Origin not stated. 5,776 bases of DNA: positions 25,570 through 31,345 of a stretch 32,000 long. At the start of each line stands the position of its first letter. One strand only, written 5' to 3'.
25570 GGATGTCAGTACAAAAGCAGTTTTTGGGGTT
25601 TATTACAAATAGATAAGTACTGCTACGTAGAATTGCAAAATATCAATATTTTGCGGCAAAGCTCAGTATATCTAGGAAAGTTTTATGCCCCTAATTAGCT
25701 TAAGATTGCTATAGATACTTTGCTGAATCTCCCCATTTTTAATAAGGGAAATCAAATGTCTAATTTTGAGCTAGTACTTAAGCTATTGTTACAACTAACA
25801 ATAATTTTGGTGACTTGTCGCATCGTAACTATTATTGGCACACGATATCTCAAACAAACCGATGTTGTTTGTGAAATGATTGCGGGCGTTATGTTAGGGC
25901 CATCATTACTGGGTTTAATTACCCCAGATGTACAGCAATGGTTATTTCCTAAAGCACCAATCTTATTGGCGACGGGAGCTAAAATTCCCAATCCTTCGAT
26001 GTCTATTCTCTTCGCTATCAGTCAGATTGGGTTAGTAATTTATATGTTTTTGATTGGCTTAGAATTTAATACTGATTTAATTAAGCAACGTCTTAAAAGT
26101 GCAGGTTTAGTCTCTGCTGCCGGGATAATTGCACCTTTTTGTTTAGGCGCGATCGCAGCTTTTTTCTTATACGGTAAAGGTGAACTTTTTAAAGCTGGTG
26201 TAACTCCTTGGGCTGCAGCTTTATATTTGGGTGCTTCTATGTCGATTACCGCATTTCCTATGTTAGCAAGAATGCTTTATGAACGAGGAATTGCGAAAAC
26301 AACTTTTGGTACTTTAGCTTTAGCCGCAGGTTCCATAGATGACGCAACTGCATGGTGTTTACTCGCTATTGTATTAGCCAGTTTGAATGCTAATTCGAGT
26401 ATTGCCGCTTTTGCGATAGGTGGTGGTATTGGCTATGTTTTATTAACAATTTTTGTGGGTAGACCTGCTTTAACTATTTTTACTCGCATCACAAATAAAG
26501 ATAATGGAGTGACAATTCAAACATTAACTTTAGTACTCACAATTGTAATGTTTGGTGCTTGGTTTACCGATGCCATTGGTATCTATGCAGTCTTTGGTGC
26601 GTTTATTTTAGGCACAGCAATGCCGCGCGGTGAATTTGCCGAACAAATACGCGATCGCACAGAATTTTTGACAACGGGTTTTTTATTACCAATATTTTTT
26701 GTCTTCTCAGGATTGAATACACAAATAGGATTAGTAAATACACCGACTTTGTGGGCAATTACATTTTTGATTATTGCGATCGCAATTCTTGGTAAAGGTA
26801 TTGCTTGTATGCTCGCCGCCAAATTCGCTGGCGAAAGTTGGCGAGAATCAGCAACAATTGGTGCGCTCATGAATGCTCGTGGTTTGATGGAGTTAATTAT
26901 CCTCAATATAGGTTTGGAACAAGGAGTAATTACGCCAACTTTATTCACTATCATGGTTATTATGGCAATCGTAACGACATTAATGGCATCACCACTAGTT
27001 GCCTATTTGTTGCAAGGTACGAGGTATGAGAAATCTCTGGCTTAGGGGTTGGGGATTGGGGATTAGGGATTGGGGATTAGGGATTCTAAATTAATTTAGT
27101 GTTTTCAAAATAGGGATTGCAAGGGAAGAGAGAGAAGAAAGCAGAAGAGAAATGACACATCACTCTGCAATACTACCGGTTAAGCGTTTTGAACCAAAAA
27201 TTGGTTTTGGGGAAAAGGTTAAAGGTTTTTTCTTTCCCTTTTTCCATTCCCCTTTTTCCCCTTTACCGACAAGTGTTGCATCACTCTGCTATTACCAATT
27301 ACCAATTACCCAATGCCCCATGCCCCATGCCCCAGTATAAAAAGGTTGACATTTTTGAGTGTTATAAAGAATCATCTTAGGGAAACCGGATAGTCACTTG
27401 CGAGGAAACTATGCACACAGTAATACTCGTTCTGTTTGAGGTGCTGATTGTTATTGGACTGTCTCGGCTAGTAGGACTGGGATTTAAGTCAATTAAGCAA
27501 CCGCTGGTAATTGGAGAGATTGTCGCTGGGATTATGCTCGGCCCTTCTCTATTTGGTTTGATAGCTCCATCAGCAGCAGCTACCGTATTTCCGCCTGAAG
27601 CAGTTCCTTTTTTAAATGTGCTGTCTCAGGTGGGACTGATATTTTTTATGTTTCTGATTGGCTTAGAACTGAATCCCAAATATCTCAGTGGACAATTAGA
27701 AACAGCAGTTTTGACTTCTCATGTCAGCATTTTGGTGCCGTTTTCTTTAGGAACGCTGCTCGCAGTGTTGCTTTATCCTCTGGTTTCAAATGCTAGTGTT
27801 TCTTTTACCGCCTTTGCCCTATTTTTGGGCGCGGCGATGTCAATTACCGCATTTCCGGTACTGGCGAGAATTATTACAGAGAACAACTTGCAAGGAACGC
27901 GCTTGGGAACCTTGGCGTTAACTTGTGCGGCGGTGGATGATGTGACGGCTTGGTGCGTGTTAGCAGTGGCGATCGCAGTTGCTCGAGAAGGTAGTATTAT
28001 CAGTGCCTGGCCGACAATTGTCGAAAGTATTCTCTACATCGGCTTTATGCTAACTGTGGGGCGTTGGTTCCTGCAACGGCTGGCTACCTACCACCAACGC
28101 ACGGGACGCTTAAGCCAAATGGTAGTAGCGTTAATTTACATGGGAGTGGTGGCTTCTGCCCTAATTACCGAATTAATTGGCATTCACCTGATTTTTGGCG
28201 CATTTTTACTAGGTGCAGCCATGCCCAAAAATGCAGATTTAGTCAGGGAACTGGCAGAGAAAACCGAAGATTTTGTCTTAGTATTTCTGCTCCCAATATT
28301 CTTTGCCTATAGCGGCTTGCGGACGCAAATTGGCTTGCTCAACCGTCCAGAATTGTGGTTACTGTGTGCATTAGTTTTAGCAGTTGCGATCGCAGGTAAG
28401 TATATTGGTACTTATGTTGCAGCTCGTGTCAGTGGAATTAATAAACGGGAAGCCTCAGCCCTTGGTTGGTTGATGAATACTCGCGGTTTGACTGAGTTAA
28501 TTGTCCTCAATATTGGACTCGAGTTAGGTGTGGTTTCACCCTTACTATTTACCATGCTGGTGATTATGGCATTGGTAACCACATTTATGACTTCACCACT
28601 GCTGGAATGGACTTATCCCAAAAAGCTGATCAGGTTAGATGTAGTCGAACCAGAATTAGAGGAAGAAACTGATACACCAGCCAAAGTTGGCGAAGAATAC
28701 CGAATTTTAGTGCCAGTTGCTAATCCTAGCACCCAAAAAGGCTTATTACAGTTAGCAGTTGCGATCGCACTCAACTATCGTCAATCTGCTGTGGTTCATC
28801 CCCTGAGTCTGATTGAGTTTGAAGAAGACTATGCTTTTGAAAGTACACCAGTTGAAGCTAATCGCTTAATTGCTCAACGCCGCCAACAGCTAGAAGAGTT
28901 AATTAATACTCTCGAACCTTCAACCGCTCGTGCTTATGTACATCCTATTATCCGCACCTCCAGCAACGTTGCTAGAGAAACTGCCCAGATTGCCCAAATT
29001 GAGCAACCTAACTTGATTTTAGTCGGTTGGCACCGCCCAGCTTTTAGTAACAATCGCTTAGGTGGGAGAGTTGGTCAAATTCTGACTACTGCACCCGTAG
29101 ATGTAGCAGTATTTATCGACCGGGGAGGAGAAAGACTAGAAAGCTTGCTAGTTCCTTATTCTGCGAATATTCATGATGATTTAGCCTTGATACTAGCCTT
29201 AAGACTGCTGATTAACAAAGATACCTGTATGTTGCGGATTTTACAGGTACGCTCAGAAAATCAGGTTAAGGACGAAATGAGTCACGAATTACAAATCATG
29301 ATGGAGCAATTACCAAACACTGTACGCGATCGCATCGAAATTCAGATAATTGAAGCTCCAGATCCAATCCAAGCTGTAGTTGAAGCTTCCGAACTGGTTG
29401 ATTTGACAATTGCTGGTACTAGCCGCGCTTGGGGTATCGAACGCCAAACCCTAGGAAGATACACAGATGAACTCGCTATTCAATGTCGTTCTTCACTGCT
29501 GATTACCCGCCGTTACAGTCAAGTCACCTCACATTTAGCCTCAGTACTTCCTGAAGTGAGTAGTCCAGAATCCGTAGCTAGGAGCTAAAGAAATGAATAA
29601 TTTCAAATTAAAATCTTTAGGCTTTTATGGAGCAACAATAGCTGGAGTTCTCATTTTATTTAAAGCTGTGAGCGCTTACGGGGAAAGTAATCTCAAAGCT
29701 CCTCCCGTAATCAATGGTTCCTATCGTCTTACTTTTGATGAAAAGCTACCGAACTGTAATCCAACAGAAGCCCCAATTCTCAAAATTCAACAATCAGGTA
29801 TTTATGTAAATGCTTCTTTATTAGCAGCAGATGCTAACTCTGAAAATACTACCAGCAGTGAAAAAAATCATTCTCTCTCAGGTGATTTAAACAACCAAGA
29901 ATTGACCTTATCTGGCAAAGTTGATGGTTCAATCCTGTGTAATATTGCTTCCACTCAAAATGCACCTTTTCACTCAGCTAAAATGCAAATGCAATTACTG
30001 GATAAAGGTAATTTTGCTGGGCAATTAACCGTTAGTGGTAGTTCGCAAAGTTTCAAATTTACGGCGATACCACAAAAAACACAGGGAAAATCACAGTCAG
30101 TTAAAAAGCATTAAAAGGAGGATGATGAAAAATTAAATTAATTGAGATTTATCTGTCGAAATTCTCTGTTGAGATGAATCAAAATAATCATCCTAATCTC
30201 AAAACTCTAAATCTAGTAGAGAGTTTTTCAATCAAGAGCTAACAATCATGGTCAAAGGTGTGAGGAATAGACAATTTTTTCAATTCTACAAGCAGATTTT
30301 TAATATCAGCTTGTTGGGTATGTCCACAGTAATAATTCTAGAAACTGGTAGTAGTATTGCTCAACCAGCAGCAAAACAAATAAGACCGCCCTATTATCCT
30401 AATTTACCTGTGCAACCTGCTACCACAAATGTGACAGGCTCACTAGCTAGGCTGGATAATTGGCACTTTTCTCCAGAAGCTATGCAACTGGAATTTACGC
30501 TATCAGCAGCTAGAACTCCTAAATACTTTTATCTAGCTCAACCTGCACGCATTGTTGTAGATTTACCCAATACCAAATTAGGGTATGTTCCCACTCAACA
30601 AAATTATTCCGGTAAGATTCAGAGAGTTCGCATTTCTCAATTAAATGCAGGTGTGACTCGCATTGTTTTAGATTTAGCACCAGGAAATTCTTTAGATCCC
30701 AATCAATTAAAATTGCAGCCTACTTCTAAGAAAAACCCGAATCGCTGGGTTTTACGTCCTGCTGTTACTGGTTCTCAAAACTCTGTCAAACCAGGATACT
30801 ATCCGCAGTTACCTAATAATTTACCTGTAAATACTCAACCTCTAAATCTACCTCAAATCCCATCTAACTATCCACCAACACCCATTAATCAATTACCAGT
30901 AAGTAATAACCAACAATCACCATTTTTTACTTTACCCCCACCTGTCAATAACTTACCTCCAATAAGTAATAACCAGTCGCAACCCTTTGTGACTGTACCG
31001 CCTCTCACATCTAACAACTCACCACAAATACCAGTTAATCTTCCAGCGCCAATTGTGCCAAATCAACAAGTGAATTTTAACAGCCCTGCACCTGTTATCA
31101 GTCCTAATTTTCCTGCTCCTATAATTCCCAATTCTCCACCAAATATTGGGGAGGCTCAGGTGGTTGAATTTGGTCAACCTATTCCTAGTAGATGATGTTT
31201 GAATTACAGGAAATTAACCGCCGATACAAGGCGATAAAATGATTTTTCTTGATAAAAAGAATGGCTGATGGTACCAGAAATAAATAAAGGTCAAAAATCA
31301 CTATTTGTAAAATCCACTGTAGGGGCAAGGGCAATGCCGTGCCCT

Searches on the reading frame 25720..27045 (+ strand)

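Call 6: search_protein_families(library=pfam, proteins=[window:25720-27045:+], max_evalue=0.001)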
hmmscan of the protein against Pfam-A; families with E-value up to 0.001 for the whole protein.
window:25720-27045:+ (441 aa): 1 family
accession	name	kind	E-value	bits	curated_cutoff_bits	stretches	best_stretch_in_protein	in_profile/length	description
PF00999.27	Na_H_Exchanger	-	6.2e-59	200.2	26.2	1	34-430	5-372/375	Sodium/hydrogen exchanger, transmembrane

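Call 7: search_protein_families(library=padloc, proteins=[window:25720-27045:+], max_evalue=0.001)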
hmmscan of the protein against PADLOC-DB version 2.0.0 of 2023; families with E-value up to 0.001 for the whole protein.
window:25720-27045:+ (441 aa): 0 families

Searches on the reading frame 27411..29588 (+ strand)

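Call 6: search_protein_families(library=pfam, proteins=[window:27411-29588:+], max_evalue=0.001)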
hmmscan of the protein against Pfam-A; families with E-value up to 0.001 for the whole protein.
window:27411-29588:+ (725 aa): 2 families
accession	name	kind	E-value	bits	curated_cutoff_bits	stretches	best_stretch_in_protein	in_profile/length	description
PF00999.27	Na_H_Exchanger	-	4.2e-62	210.6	26.2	1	20-400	6-375/375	Sodium/hydrogen exchanger, transmembrane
PF00582.32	Usp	-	3.7e-13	50.7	24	1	431-567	4-139/141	Universal stress protein family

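Call 7: search_protein_families(library=padloc, proteins=[window:27411-29588:+], max_evalue=0.001)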
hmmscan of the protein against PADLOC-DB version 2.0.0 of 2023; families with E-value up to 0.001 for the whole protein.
window:27411-29588:+ (725 aa): 0 families

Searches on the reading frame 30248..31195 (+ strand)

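Call 6: search_protein_families(library=pfam, proteins=[window:30248-31195:+], max_evalue=0.001)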
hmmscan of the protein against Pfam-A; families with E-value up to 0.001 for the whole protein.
window:30248-31195:+ (315 aa): 1 family
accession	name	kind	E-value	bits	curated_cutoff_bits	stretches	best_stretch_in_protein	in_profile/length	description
PF11741.13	AMIN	-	1e-14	54.8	20.5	1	70-169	3-99/101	AMIN domain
